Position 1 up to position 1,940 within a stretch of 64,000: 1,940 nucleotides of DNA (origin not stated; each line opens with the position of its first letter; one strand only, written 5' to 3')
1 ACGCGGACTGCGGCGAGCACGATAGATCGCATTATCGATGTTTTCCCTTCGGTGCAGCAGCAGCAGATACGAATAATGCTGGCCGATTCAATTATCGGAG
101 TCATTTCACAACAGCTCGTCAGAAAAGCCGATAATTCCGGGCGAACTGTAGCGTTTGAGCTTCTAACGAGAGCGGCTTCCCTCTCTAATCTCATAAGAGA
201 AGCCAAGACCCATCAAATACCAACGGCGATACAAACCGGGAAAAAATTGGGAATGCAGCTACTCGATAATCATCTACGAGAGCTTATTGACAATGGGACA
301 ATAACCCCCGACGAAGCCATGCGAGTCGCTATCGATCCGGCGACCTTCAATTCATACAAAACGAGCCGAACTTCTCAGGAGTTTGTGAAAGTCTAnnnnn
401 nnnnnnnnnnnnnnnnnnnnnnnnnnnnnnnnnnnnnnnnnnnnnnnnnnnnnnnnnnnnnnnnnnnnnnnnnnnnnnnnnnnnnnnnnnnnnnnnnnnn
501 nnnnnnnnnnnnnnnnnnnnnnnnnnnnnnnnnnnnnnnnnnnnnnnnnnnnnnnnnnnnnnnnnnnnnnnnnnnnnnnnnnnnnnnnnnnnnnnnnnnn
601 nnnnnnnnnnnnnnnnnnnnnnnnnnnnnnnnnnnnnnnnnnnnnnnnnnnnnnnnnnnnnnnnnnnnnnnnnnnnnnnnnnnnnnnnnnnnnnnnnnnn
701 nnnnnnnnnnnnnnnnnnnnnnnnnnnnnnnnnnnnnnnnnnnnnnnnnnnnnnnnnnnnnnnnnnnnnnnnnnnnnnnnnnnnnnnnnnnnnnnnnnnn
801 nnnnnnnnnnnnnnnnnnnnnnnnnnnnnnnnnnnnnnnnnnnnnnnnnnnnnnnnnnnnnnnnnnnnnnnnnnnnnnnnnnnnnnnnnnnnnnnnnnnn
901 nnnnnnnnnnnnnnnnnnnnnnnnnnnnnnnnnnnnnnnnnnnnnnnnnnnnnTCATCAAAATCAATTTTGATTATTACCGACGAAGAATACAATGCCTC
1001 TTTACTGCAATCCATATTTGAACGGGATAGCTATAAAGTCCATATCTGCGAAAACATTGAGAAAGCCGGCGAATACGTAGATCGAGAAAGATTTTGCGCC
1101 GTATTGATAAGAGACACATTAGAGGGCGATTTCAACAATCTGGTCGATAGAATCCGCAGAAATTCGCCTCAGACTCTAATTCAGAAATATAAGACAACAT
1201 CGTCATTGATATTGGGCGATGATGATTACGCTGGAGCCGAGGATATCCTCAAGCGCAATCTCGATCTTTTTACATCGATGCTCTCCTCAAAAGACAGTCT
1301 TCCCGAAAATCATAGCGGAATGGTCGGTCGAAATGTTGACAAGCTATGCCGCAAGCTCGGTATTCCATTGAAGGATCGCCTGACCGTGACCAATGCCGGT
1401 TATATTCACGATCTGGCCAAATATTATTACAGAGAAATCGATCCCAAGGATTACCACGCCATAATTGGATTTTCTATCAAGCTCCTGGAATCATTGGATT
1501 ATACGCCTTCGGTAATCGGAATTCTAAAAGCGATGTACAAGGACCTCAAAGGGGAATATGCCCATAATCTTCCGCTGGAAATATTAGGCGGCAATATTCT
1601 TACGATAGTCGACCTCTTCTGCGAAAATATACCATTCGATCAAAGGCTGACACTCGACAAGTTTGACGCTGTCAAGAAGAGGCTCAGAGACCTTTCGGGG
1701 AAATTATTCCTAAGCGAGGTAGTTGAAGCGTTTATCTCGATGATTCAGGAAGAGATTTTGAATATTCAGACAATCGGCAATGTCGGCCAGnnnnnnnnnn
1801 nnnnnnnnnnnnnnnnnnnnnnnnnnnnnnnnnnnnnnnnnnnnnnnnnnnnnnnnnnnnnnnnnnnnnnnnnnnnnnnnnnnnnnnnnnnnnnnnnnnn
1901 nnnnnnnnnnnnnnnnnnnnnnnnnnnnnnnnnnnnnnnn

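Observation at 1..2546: pilT translationally coupled to a 716-aa MshEN - pseudo-receiver - HD - pseudo-receiver - DUF4388 protein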

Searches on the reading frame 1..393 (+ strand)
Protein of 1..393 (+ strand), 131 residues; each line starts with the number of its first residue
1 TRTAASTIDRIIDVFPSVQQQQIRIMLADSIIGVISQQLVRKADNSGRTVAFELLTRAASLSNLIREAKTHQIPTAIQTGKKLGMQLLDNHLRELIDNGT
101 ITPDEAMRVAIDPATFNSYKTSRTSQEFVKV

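Call 3: search_protein_families(library=pfam, proteins=[window:1-393:+], max_evalue=1)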
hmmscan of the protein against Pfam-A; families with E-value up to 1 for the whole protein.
window:1-393:+ (131 aa): 4 families
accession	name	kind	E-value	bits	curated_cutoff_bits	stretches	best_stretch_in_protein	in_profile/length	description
PF00437.27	T2SSE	-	0.002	17.3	24.9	1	1-98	245-332/370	Type II/IV secretion system protein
PF05141.17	DIT1_PvcA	-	0.087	12.7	26.4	1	23-93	164-239/273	Pyoverdine/dityrosine biosynthesis protein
PF02268.21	TFIIA_gamma_N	-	0.1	13.1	33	1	83-109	10-35/47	Transcription initiation factor IIA, gamma subunit, helical domain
PF22746.1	SHOCT-like_DUF2089-C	-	0.12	12.5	27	1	94-108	8-22/32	SHOCT-like domain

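Call 4: search_protein_families(library=ncbifam, proteins=[window:1-393:+], max_evalue=1)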
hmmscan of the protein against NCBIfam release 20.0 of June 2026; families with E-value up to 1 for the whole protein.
window:1-393:+ (131 aa): 4 families
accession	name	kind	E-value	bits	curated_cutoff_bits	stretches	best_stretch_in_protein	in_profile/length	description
TIGR01420.1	pilT_fam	subfamily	5.5e-34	117.9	319.1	1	1-113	229-341/343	PilT/PilU family type 4a pilus ATPase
TIGR02533.1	type_II_gspE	equivalog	0.00037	19.3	630.25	1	46-109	424-485/486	type II secretion system ATPase GspE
NF007755.0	PRK10436.1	equivalog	0.018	13.7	617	1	47-110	398-459/465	type II secretion system protein GspE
TIGR02742.1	TrbC_Ftype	equivalog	0.09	12.6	66.45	1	59-121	12-69/130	type-F conjugative transfer system pilin assembly protein TrbC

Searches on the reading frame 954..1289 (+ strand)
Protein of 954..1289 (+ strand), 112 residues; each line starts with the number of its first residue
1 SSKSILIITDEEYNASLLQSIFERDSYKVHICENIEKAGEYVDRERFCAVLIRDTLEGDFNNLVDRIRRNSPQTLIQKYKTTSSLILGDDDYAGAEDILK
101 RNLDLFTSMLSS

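Call 65: search_solved_structures(query=window:954-1289:+, max_evalue=10, show_alignments=3)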
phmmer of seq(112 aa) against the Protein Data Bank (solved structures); distinct sequences matched with E-value up to 10: 16.
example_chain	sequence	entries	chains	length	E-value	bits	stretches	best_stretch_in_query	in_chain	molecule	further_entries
1zit_A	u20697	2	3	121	2.8e-05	27.5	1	3-76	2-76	transcriptional regulator (NtrC family)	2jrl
3dzd_A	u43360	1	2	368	0.00022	24.6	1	3-76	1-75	Transcriptional regulator (NtrC family)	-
2qxy_A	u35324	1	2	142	0.0019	21.6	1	5-99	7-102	Response regulator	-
8uuz_A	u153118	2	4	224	0.048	17.1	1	5-105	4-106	DNA-binding response regulator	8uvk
8uvx_B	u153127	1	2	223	0.05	17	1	5-105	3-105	DNA-binding response regulator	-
6ifh_A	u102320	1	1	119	0.11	16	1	3-76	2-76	Sporulation initiation phosphotransferase F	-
3lte_A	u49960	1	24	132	0.16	15.4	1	2-44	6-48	Response regulator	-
3f6p_A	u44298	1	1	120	0.28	14.6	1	3-56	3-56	Transcriptional regulatory protein yycF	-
5ysh_A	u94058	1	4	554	0.28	14.6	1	8-95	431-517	Diol dehydrase alpha subunit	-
7xrk_A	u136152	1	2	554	0.28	14.6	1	8-95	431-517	Diol dehydrase alpha subunit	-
1dio_A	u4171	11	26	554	0.28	14.6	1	8-95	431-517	PROTEIN (DIOL DEHYDRATASE) | PROPANEDIOL DEHYDRATASE | DIOL DEHYDRATASE alpha chain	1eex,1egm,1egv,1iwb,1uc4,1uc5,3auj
2zwm_A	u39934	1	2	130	0.34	14.4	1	3-56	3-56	Transcriptional regulatory protein yycF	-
8at3_F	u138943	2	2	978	0.35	14.3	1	61-108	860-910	HAUS augmin like complex subunit 6 L homeolog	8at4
1mvo_A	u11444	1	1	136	0.39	14.2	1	2-50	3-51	PhoP response regulator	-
1zy2_A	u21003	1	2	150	0.89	13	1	4-76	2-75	transcriptional regulator NtrC1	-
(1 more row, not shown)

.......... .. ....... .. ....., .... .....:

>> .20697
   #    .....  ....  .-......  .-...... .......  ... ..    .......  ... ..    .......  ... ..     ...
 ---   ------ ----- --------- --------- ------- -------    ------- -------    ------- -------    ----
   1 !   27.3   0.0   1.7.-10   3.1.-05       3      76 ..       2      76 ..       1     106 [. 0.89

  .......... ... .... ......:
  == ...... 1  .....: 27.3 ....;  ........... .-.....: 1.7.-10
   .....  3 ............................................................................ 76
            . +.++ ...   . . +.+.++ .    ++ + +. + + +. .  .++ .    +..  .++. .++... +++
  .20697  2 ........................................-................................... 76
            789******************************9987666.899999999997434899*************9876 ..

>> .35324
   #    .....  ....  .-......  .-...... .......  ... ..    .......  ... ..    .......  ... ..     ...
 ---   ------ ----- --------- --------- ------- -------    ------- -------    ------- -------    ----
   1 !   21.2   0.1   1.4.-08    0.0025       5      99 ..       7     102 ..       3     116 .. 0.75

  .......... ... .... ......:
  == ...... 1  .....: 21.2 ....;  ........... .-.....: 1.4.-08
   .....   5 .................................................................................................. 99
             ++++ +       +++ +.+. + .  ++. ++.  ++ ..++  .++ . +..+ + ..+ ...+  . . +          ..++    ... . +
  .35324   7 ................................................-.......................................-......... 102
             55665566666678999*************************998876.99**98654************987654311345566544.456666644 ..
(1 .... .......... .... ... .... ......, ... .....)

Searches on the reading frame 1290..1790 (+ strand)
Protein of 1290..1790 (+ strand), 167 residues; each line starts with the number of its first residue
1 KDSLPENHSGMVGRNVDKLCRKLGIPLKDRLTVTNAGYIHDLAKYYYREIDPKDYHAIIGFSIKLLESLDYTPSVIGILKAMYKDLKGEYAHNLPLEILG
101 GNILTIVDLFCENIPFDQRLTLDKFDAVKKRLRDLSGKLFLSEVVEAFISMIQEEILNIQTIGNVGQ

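Call 73: search_solved_structures(query=window:1290-1790:+, max_evalue=10, show_alignments=2)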
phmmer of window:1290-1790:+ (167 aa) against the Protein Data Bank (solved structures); distinct sequences matched with E-value up to 10: 3.
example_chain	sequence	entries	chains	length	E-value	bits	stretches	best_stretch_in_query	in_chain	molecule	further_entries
5byo_A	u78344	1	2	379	3.1e-05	27.2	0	8-39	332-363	dTor_12x31L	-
4yxz_A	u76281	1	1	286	0.00078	22.7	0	8-39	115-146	dTor_9x31L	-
8ppr_G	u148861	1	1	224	0.063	16.5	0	22-74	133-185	Kinetochore protein Spc25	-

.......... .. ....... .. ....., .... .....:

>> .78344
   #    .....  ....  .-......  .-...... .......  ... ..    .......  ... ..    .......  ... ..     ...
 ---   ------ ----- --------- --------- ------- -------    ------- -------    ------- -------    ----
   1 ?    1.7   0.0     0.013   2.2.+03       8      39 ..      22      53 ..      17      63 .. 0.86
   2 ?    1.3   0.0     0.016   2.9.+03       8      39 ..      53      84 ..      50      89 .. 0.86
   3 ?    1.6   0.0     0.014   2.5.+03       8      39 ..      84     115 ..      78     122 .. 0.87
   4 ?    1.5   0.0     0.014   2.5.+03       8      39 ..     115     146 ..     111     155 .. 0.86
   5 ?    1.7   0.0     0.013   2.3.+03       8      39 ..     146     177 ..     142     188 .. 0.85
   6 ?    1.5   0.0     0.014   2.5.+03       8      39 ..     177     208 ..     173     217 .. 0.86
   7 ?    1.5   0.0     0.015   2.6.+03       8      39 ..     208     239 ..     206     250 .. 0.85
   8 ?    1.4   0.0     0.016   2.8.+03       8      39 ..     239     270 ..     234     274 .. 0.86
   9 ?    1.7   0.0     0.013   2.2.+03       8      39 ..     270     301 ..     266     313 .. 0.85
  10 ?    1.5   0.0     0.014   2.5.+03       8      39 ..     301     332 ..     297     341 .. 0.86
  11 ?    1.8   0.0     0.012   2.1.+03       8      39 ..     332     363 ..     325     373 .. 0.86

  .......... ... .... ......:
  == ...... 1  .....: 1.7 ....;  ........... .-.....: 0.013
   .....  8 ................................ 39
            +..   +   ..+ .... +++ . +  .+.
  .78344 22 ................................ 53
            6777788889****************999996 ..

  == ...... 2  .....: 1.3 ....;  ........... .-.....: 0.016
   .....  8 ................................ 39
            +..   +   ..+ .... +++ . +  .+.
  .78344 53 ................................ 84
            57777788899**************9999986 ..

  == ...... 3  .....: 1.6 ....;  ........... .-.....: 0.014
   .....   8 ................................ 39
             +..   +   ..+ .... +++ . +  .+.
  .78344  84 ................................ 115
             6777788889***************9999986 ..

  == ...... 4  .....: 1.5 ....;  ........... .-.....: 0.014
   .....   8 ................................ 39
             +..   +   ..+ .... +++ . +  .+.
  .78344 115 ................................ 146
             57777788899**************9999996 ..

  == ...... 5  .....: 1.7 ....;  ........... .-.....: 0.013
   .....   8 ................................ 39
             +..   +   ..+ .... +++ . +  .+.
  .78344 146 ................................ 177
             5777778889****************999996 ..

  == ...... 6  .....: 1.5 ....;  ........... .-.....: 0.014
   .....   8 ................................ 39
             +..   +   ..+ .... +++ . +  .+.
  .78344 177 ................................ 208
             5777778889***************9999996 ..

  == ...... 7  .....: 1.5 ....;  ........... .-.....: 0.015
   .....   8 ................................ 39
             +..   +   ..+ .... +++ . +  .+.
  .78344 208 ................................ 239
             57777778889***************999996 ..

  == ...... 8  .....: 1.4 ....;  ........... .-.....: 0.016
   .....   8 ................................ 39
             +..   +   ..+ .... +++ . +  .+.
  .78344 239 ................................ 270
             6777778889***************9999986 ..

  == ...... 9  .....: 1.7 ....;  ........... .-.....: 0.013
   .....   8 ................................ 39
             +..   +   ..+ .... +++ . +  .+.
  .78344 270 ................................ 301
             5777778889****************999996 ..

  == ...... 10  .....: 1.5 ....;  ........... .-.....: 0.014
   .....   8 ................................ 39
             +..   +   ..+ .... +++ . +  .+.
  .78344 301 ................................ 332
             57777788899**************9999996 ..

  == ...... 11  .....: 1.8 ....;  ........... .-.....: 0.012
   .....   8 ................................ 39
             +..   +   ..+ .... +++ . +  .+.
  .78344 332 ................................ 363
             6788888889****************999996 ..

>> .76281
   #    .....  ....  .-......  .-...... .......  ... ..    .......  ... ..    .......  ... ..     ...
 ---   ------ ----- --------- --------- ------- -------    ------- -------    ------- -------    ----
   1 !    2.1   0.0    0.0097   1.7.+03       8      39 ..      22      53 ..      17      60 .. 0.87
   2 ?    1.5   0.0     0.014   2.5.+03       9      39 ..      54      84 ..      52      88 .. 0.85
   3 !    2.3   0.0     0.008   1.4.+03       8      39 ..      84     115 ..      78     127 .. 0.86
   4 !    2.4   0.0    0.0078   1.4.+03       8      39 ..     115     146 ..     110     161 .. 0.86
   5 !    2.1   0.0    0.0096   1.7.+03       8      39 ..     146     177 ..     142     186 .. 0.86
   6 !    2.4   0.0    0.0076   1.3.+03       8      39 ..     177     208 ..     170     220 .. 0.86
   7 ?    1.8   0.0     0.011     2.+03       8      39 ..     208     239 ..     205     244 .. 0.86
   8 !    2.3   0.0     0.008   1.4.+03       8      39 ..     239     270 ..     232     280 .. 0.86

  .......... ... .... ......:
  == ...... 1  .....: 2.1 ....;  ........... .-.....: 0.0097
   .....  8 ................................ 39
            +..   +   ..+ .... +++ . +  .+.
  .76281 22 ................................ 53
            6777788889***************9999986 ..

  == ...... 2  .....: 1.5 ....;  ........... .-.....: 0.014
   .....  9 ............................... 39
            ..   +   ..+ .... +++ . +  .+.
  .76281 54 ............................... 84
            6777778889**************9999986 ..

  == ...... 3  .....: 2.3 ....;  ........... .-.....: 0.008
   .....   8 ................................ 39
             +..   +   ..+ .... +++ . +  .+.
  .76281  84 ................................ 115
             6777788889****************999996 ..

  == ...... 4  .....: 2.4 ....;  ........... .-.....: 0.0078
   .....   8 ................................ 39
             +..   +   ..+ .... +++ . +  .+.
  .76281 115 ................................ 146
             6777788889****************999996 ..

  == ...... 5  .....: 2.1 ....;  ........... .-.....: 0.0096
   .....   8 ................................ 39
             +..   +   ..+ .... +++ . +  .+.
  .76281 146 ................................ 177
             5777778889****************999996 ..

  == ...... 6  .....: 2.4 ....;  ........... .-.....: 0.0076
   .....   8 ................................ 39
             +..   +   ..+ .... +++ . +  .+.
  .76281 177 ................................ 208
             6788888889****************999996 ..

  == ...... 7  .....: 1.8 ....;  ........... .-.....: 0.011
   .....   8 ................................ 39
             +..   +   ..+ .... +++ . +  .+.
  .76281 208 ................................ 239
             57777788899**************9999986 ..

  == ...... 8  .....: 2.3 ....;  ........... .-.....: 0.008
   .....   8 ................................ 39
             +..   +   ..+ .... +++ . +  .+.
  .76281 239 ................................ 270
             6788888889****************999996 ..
